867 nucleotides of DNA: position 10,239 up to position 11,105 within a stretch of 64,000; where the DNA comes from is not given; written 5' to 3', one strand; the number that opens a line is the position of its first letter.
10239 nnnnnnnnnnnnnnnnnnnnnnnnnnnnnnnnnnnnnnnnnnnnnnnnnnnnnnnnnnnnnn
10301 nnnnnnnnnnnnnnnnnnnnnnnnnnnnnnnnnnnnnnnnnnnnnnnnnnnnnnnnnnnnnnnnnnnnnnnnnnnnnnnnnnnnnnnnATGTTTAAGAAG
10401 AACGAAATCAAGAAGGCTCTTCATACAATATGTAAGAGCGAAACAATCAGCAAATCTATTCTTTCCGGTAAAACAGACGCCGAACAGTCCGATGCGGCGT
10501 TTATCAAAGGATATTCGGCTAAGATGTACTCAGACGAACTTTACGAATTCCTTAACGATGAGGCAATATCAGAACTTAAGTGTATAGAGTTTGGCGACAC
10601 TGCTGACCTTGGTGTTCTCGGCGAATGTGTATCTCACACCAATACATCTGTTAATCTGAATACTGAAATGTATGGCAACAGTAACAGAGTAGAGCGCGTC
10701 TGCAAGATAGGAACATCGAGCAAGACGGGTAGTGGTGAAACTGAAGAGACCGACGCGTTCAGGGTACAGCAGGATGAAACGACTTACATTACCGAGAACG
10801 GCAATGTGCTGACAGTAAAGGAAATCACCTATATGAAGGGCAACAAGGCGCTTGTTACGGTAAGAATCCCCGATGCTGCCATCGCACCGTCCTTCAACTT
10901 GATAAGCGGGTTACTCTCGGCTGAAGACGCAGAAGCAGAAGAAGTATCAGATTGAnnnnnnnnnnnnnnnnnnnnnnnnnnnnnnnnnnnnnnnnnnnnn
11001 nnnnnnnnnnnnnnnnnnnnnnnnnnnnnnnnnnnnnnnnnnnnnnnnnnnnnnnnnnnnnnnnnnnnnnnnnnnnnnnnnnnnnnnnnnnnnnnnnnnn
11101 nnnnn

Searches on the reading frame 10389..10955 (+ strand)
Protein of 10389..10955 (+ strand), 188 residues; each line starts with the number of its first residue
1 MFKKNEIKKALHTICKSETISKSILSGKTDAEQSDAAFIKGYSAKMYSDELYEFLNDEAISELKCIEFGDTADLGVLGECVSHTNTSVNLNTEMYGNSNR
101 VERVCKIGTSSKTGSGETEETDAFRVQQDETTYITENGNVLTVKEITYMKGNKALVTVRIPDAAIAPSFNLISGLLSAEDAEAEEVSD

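Call 15: search_protein_families(library=pfam, proteins=[window:10389-10955:+], max_evalue=0.01)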
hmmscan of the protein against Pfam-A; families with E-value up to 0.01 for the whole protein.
window:10389-10955:+ (188 aa): 1 family
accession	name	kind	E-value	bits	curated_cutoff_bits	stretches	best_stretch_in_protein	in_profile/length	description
PF01567.22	Hanta_Gn-H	-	0.0048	16.5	25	1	13-113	202-300/350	Hantavirus glycoprotein Gn, head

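Call 16: search_protein_families(library=phrogs, proteins=[window:10389-10955:+], max_evalue=0.001)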
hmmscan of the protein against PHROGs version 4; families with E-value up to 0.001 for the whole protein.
window:10389-10955:+ (188 aa): 0 families

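Call 20: find_related_loci(query=window:10389-10955:+, collection=viral_contigs, flank=3000)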
Query window:10389-10955:+ (188 aa) in viral_contigs; peptide patterns used: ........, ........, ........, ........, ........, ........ (x = any residue, [..] = any of these).
32 stretches matched a pattern, but none encodes a relative of the query by tblastn (E <= 1e-3).

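Call 76: find_homologous_proteins(query=window:10389-10955:+, max_evalue=0.00001)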
Query window:10389-10955:+ (188 aa): 6 proteins with E <= 0.00001 among 175 candidates.
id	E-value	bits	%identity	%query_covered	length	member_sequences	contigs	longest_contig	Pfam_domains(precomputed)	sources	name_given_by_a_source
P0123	3.9e-113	393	98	100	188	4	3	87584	-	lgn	-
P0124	4.0e-99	348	88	100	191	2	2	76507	-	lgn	-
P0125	3.1e-39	153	49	94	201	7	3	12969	-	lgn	-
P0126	1.8e-38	150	48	94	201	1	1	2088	-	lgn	-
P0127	2.4e-38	150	47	91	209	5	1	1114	-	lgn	-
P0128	5.0e-37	146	47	96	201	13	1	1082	-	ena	-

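Call 77: find_encoding_contigs(protein=P0125, flank=6000, max_places=4)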
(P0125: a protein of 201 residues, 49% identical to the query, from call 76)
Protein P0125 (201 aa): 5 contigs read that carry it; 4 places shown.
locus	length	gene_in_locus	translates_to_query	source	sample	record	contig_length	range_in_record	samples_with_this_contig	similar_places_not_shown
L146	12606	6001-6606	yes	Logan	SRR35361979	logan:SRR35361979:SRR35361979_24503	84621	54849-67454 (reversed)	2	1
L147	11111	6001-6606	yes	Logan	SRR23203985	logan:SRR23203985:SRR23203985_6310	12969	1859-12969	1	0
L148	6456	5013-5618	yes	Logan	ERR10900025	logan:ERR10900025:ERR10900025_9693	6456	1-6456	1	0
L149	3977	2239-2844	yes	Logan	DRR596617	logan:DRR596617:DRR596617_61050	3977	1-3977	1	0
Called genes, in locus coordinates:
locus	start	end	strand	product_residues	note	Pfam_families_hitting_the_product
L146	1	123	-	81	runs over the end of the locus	PF13443:HTH_26 (weak)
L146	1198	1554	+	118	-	-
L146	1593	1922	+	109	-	-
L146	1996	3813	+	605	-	PF00004:AAA, PF17862:AAA_lid_3, PF01434:Peptidase_M41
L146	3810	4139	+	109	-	-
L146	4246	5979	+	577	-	PF12797:Fer4_2 (faint), PF12837:Fer4_6 (faint), PF12838:Fer4_7 (weak), PF13187:Fer4_9 (weak), PF13237:Fer4_10 (weak), PF00037:Fer4 (weak), PF02906:Fe_hyd_lg_C, PF04060:FeS (weak)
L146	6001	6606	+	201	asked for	-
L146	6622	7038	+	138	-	-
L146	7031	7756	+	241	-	PF00149:Metallophos, PF12850:Metallophos_2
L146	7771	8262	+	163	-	-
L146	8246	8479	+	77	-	-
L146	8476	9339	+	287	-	-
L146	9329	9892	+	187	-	PF04307:YdjM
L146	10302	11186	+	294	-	-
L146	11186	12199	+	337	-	-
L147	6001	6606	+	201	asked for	-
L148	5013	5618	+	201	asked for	-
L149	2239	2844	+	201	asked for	-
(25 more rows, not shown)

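Call 78: find_encoding_contigs(protein=P0126, flank=3000, max_places=2)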
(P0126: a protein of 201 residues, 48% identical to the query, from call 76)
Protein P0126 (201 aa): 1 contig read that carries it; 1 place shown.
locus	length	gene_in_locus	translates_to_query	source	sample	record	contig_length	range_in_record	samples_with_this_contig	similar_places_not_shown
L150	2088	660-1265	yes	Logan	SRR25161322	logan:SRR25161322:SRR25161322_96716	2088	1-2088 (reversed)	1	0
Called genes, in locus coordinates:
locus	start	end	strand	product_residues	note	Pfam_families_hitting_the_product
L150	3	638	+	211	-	?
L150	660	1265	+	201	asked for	-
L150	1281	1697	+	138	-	-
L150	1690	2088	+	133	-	?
